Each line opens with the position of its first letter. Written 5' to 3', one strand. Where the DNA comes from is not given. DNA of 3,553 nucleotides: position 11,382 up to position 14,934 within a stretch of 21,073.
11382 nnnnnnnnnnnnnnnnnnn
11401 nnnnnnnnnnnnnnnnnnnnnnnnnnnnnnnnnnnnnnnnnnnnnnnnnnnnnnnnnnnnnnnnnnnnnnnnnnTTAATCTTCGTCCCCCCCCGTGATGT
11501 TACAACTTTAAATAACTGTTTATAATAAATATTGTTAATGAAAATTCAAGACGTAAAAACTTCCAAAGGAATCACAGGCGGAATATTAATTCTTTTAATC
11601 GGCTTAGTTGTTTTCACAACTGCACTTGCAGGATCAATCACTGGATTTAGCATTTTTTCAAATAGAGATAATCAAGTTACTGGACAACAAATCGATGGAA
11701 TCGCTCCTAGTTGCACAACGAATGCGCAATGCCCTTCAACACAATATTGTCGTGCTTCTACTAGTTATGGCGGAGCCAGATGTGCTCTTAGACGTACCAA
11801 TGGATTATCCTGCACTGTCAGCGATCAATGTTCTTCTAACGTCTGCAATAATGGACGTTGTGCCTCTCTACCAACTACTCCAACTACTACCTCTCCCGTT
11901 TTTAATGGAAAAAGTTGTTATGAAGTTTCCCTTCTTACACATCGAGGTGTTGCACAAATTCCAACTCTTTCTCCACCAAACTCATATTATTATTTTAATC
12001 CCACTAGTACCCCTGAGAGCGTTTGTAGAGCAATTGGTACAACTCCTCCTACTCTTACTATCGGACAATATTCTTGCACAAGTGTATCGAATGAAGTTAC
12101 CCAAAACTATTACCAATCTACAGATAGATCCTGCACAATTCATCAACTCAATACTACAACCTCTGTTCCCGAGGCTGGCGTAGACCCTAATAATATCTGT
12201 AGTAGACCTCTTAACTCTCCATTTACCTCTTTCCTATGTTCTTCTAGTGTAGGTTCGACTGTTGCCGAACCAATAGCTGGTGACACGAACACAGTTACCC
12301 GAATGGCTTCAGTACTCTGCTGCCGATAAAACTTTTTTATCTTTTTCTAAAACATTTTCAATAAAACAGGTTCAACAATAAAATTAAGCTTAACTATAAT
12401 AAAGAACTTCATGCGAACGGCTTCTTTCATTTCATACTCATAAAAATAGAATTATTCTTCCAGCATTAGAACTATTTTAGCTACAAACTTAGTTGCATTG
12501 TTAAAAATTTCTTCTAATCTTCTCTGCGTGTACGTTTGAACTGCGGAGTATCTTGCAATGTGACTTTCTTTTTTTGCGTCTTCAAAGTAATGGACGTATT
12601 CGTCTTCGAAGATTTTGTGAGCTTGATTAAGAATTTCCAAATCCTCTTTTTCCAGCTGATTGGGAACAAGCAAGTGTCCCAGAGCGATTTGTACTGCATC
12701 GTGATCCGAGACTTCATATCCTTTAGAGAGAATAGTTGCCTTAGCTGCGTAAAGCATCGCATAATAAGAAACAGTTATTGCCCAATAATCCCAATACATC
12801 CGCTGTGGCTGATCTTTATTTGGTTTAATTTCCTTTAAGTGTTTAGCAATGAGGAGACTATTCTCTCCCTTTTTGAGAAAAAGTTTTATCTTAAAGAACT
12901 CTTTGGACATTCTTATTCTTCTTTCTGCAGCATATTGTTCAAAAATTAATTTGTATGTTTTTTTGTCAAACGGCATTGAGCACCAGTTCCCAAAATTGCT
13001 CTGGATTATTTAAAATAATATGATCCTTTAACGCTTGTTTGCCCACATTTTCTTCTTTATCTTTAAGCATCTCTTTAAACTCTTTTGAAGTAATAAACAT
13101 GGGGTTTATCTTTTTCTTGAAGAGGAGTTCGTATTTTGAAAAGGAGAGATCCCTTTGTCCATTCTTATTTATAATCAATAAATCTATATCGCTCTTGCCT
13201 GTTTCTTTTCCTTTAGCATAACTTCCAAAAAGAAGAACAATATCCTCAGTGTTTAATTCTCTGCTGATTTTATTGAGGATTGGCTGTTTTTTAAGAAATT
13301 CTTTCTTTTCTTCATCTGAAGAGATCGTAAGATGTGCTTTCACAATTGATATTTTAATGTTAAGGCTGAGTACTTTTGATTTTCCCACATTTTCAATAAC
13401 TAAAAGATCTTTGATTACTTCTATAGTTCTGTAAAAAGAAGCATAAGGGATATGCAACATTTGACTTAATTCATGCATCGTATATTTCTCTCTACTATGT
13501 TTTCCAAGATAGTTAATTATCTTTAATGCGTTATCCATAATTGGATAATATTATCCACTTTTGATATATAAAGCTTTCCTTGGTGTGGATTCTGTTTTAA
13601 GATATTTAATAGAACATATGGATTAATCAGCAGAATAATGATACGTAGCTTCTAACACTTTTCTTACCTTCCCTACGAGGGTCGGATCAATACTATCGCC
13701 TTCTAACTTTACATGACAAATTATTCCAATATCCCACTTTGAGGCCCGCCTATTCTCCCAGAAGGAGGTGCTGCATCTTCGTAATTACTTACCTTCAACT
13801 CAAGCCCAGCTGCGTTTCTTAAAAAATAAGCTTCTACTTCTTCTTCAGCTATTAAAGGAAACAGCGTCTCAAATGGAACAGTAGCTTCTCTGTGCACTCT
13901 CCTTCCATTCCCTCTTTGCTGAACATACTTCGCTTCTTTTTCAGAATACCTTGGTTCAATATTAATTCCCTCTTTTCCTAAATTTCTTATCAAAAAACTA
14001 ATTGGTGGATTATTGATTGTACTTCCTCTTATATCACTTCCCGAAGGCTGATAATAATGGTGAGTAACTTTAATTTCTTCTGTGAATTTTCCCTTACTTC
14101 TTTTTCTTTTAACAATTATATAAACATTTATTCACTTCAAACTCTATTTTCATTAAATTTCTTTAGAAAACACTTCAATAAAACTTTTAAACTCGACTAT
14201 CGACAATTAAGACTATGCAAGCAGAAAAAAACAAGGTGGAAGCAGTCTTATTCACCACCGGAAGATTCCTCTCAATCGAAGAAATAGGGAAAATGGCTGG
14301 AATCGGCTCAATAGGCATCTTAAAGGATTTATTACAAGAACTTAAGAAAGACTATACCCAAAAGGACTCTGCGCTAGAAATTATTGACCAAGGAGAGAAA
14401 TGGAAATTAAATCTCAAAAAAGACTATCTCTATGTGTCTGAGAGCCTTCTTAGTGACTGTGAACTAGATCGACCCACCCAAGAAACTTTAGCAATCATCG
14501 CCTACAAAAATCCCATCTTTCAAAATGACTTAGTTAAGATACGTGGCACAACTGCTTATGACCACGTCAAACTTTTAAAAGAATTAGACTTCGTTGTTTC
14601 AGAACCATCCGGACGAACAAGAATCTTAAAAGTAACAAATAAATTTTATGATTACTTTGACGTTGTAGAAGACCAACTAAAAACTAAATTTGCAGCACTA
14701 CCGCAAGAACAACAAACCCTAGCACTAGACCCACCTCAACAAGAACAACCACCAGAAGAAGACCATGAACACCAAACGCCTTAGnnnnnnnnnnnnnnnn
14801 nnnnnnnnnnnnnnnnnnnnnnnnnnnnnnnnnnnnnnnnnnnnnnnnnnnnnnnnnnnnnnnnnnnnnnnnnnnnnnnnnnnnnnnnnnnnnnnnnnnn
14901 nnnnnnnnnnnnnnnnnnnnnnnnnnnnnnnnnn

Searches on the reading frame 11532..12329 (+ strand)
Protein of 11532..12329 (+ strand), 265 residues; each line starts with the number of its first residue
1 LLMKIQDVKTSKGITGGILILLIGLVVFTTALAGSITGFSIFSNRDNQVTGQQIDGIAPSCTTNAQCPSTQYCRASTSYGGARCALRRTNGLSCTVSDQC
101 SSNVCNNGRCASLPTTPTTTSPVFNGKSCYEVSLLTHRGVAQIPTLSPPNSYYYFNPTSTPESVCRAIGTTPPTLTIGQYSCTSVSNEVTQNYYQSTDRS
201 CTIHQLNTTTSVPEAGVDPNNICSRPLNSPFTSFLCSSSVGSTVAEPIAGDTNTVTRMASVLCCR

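Call 9: search_protein_families(library=pfam, proteins=[window:11532-12329:+], max_evalue=0.01)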
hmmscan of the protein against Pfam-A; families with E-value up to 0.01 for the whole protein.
window:11532-12329:+ (265 aa): 1 family
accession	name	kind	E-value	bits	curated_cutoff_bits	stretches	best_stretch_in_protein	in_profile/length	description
PF04706.18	Dickkopf_N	-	0.0007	20.3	25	1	60-111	1-51/51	Dickkopf N-terminal cysteine-rich region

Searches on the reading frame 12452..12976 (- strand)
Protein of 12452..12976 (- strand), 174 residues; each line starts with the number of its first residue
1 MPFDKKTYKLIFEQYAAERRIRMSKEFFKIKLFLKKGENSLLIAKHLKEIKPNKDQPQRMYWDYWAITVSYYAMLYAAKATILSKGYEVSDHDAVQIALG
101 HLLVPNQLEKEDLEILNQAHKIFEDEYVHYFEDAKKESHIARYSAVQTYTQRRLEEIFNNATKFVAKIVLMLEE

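Call 9: search_protein_families(library=pfam, proteins=[window:12452-12976:-], max_evalue=0.01)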
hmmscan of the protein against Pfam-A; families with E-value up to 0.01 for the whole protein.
window:12452-12976:- (174 aa): 1 family
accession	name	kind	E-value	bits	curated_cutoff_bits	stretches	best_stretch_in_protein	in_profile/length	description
PF05168.19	HEPN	-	2.4e-07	31.3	22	1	65-167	26-113/117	HEPN domain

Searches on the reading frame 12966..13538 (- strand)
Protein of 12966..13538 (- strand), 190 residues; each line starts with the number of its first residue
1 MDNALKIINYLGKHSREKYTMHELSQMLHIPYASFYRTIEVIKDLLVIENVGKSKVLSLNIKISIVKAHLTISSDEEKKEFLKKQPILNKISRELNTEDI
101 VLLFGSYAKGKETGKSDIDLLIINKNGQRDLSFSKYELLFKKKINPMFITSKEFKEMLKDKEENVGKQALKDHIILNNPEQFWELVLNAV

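Call 9: search_protein_families(library=pfam, proteins=[window:12966-13538:-], max_evalue=0.01)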
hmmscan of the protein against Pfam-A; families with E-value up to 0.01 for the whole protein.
window:12966-13538:- (190 aa): 5 families
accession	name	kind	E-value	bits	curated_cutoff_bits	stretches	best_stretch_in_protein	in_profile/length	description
PF01909.29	NTP_transf_2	-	1e-08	35.9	21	1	91-159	7-83/93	Nucleotidyltransferase domain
PF18765.7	Polbeta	-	3.6e-08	33.9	26.9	1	90-175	2-86/93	Polymerase beta, Nucleotidyltransferase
PF22600.2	MTPAP-like_central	-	0.00031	21.3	27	1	68-130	10-69/139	Poly(A) RNA polymerase, mitochondrial-like, central palm domain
PF14792.12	DNA_pol_B_palm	-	0.0028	18.3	25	1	79-134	5-56/113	DNA polymerase beta palm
PF21476.4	PF0610-like_N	-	0.0054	17.4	33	0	6-45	5-35/50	PF0610-like, N-terminal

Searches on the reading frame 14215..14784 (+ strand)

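Call 9: search_protein_families(library=pfam, proteins=[window:14215-14784:+], max_evalue=0.01)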
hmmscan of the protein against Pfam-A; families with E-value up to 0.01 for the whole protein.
window:14215-14784:+ (189 aa): 1 family
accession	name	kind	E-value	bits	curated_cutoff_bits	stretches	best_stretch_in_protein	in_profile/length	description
PF04079.22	SMC_ScpB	-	1.8e-32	112.6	27.4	1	7-152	2-153/160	Segregation and condensation complex subunit ScpB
